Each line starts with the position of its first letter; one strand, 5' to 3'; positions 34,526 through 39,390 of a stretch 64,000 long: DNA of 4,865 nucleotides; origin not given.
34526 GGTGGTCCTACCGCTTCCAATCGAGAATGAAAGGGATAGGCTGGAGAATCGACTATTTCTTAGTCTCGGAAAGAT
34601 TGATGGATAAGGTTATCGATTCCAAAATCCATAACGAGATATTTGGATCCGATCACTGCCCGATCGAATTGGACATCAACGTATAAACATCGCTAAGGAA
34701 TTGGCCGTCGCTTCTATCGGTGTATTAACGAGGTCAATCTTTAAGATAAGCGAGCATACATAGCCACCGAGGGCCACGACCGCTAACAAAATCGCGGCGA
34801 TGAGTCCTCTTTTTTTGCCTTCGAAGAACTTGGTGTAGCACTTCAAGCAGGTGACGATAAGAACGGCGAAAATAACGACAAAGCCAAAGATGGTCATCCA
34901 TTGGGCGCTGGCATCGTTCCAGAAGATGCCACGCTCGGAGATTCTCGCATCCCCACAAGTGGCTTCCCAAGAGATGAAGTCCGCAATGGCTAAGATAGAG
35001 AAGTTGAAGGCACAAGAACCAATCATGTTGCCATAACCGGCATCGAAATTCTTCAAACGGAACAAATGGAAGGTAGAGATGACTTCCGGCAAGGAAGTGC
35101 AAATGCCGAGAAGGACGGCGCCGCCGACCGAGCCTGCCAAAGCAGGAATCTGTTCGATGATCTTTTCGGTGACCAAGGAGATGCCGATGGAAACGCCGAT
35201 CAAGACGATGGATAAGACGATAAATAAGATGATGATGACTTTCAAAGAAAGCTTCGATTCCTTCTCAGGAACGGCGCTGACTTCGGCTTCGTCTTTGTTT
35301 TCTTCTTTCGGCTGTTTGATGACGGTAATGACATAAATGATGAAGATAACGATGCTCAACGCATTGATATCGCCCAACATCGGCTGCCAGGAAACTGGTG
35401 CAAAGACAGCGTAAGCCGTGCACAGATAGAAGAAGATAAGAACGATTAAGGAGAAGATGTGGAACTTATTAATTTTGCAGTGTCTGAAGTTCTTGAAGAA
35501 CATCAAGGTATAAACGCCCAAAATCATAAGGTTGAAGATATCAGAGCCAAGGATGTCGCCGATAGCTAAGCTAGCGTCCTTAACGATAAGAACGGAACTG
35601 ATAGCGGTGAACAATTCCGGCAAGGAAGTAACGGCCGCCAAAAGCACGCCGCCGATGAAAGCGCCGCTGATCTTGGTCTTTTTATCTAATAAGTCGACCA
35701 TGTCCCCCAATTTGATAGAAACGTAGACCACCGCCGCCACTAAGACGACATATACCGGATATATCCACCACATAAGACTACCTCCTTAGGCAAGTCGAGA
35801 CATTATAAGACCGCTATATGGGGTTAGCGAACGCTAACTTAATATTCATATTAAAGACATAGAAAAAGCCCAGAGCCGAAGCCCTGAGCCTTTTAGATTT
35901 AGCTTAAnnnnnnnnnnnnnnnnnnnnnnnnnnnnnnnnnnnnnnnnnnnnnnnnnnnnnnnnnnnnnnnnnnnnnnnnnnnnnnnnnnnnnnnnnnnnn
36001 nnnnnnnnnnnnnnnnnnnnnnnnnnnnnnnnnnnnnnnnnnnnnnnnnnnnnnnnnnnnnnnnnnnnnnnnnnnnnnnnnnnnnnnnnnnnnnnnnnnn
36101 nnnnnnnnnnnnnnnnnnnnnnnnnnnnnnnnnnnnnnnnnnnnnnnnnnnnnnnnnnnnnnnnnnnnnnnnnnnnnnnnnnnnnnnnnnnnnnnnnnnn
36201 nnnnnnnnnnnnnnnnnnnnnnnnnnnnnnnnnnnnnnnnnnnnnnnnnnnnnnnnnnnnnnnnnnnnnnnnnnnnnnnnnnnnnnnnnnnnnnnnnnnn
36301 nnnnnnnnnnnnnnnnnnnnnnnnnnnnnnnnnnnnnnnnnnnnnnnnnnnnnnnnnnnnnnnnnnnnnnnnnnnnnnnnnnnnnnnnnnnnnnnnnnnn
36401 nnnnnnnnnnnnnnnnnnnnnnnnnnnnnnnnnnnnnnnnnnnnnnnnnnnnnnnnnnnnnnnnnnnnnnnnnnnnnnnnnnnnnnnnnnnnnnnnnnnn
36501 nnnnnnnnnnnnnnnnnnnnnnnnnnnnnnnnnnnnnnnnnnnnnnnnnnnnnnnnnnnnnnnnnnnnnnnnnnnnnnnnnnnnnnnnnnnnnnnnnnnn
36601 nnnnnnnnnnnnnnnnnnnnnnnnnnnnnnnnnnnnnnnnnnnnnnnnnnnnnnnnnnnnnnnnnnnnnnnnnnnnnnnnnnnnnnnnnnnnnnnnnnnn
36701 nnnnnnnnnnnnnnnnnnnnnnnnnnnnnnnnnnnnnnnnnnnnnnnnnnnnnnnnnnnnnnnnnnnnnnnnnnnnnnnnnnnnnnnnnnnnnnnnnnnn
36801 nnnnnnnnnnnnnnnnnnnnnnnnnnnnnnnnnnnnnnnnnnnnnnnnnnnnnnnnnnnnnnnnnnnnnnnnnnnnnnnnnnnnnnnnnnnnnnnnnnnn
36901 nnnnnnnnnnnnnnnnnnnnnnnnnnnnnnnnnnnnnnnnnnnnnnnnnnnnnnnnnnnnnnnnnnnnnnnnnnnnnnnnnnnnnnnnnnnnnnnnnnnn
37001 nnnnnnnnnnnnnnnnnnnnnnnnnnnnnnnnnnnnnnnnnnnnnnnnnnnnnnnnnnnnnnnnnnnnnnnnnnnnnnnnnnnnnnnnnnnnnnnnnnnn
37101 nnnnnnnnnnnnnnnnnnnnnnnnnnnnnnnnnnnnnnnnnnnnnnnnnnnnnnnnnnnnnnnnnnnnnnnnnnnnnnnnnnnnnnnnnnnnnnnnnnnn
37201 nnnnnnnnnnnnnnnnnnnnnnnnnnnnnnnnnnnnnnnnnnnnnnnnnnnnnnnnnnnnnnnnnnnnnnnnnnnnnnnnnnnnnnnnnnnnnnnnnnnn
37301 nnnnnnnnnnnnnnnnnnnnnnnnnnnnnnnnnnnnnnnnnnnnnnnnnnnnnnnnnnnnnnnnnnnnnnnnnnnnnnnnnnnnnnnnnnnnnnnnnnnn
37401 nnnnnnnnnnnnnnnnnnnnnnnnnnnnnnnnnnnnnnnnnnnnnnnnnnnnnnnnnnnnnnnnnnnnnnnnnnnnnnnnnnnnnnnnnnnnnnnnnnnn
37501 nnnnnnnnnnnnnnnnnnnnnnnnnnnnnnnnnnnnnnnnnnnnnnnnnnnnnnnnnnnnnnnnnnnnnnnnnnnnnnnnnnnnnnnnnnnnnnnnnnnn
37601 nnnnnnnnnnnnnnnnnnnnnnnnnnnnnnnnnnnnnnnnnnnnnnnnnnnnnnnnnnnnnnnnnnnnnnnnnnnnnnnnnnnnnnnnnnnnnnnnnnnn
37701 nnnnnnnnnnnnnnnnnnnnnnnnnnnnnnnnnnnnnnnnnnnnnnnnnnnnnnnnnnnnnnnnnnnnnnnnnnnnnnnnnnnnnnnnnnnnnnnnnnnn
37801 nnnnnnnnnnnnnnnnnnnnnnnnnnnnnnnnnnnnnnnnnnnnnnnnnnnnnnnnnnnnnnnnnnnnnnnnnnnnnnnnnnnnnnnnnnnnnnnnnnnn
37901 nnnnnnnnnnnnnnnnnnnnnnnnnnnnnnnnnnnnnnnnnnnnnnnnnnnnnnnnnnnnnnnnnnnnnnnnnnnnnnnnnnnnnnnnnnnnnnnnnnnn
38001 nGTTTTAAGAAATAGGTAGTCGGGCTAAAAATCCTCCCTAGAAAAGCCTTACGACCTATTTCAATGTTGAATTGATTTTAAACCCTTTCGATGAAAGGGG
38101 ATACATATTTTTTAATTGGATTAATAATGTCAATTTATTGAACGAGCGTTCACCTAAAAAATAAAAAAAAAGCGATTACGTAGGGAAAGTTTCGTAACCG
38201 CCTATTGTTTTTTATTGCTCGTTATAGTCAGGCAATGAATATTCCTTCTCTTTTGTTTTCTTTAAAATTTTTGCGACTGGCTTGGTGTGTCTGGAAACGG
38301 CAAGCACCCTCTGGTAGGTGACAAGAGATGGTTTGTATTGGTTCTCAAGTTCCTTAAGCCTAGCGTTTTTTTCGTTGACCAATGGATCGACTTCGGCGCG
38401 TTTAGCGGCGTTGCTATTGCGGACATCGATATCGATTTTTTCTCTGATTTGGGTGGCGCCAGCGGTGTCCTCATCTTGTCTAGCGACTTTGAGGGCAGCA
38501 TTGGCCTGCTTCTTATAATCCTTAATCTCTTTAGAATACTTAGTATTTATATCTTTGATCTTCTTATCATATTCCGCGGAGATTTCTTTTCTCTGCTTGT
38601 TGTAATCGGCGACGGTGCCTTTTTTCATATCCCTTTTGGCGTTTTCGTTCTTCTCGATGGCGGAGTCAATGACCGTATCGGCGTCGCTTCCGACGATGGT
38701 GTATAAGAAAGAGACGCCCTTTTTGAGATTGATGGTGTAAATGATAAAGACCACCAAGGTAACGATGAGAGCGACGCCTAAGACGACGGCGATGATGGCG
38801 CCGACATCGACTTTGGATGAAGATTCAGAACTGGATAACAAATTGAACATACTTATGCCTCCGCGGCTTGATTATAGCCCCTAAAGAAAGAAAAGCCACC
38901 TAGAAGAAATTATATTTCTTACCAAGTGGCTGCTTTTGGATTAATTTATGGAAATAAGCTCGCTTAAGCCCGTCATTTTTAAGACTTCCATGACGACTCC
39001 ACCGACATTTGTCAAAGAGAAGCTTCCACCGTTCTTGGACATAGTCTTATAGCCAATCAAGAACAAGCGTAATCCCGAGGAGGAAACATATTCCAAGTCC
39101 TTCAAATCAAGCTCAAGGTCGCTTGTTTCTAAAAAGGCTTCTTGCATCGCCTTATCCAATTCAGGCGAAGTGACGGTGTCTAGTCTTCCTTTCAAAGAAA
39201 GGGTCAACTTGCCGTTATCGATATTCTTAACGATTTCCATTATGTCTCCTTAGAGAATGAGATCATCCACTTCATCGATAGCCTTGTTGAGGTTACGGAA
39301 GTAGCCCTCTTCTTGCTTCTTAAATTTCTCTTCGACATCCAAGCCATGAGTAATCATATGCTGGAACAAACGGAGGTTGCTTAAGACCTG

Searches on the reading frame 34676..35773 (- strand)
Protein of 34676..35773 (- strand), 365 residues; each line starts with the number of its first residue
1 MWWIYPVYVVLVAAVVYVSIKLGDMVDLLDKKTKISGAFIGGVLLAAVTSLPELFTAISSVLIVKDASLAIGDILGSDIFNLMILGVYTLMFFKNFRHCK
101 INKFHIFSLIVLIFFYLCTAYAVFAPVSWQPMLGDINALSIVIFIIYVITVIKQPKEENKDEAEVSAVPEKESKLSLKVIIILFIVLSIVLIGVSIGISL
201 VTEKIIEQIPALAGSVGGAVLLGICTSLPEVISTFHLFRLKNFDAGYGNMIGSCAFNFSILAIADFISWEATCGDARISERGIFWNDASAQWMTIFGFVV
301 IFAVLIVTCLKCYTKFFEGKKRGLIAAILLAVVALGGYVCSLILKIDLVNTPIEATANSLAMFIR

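Call 61: search_protein_families(library=pfam, proteins=[window:34676-35773:-], max_evalue=0.0001)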
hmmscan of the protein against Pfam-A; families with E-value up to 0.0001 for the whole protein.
window:34676-35773:- (365 aa): 1 family
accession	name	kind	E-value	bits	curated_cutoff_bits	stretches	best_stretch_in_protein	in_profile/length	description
PF01699.29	Na_Ca_ex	-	1.6e-21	77.3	24.9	2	9-152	7-150/151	Sodium/calcium exchanger protein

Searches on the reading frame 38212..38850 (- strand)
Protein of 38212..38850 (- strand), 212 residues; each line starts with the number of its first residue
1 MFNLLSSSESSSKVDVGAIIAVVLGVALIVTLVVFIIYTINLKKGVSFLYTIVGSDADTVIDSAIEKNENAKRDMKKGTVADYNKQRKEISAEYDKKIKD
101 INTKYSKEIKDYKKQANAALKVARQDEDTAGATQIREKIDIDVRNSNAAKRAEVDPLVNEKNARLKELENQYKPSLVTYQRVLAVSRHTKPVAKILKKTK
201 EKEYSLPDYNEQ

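Call 3: search_protein_families(library=pfam, proteins=[window:38212-38850:-], max_evalue=0.1)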
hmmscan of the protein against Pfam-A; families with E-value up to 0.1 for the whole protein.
window:38212-38850:- (212 aa): 4 families
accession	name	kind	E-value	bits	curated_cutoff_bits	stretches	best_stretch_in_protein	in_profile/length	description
PF10011.15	DUF2254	-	0.0064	15.8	28.8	1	14-104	121-211/368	Predicted membrane protein (DUF2254)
PF17670.6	DUF5530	-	0.051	13.8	25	0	168-210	62-107/141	Family of unknown function (DUF5530)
PF08510.17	PIG-P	-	0.054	13.8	39.3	1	26-103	54-118/121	PIG-P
PF01034.25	Syndecan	-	0.085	13.3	25.2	1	13-42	7-36/64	Syndecan domain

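Call 48: search_protein_families(library=padloc, proteins=[window:38212-38850:-], max_evalue=0.01)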
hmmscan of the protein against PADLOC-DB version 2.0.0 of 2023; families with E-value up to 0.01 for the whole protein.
window:38212-38850:- (212 aa): 1 family
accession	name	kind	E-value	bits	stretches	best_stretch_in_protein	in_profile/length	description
PDLC00648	ZorA3|ZorA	-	0.0036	14.1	1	53-201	283-432/692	MotA/ExbB/TolQ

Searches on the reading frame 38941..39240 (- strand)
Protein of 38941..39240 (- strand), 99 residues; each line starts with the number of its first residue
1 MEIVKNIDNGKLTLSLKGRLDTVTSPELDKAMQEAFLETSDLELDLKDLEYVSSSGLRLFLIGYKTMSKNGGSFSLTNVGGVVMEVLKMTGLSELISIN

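Call 3: search_protein_families(library=pfam, proteins=[window:38941-39240:-], max_evalue=0.1)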
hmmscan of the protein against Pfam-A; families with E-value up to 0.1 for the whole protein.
window:38941-39240:- (99 aa): 2 families
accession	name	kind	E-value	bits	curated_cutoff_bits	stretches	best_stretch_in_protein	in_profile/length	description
PF01740.26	STAS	-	2.6e-15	56.5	22.6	1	5-98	4-99/106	STAS domain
PF13466.11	STAS_2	-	5.8e-13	49.3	29.2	1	14-92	1-79/80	STAS domain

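Call 4: search_protein_families(library=ncbifam, proteins=[window:38941-39240:-], max_evalue=0.1)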
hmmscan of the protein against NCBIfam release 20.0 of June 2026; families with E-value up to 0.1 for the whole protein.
window:38941-39240:- (99 aa): 7 families
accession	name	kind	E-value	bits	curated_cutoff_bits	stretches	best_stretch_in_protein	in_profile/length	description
TIGR00377.1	ant_ant_sig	superfamily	1.3e-19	70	53.45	1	1-98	3-102/108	anti-sigma factor antagonist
TIGR02886.1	spore_II_AA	equivalog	2.7e-11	43.4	114.75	1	8-98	6-98/106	anti-sigma F factor antagonist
NF033618.0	mlaB_1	equivalog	5.8e-05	23.4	90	1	12-95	10-91/94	lipid asymmetry maintenance protein MlaB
NF002134.0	PRK00971.1-4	equivalog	0.0044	15.8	557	1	8-85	326-403/429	glutaminase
NF047705.1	slr1659_superfam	superfamily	0.0045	17.3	100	1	9-60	14-69/111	slr1659 superfamily regulator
TIGR01652.1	ATPase-Plipid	subfamily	0.0087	13.8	431.25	1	3-70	527-587/1058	phospholipid-translocating P-type ATPase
NF052460.1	L-NosZ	equivalog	0.046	12.2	700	1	1-54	206-253/480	clade III lactonase-type nitrous-oxide reductase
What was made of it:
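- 38941..39240 (-): Standalone paralogous STAS protein, 99 aa. Motif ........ at 39067-39090, Ser54 codon at 39079-39081. It lies 9 nt downstream of STAS-APH, with GGAG in the spacer. Pfam STAS 2.6e-15 and TIGR00377 above cutoff (calls 3, 4).
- The STAS domain scores against TIGR00377 and SpoIIAA models (call 4).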

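Call 48: search_protein_families(library=padloc, proteins=[window:38941-39240:-], max_evalue=0.01)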
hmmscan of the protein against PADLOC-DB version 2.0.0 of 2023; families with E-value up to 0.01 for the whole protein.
window:38941-39240:- (99 aa): 0 families
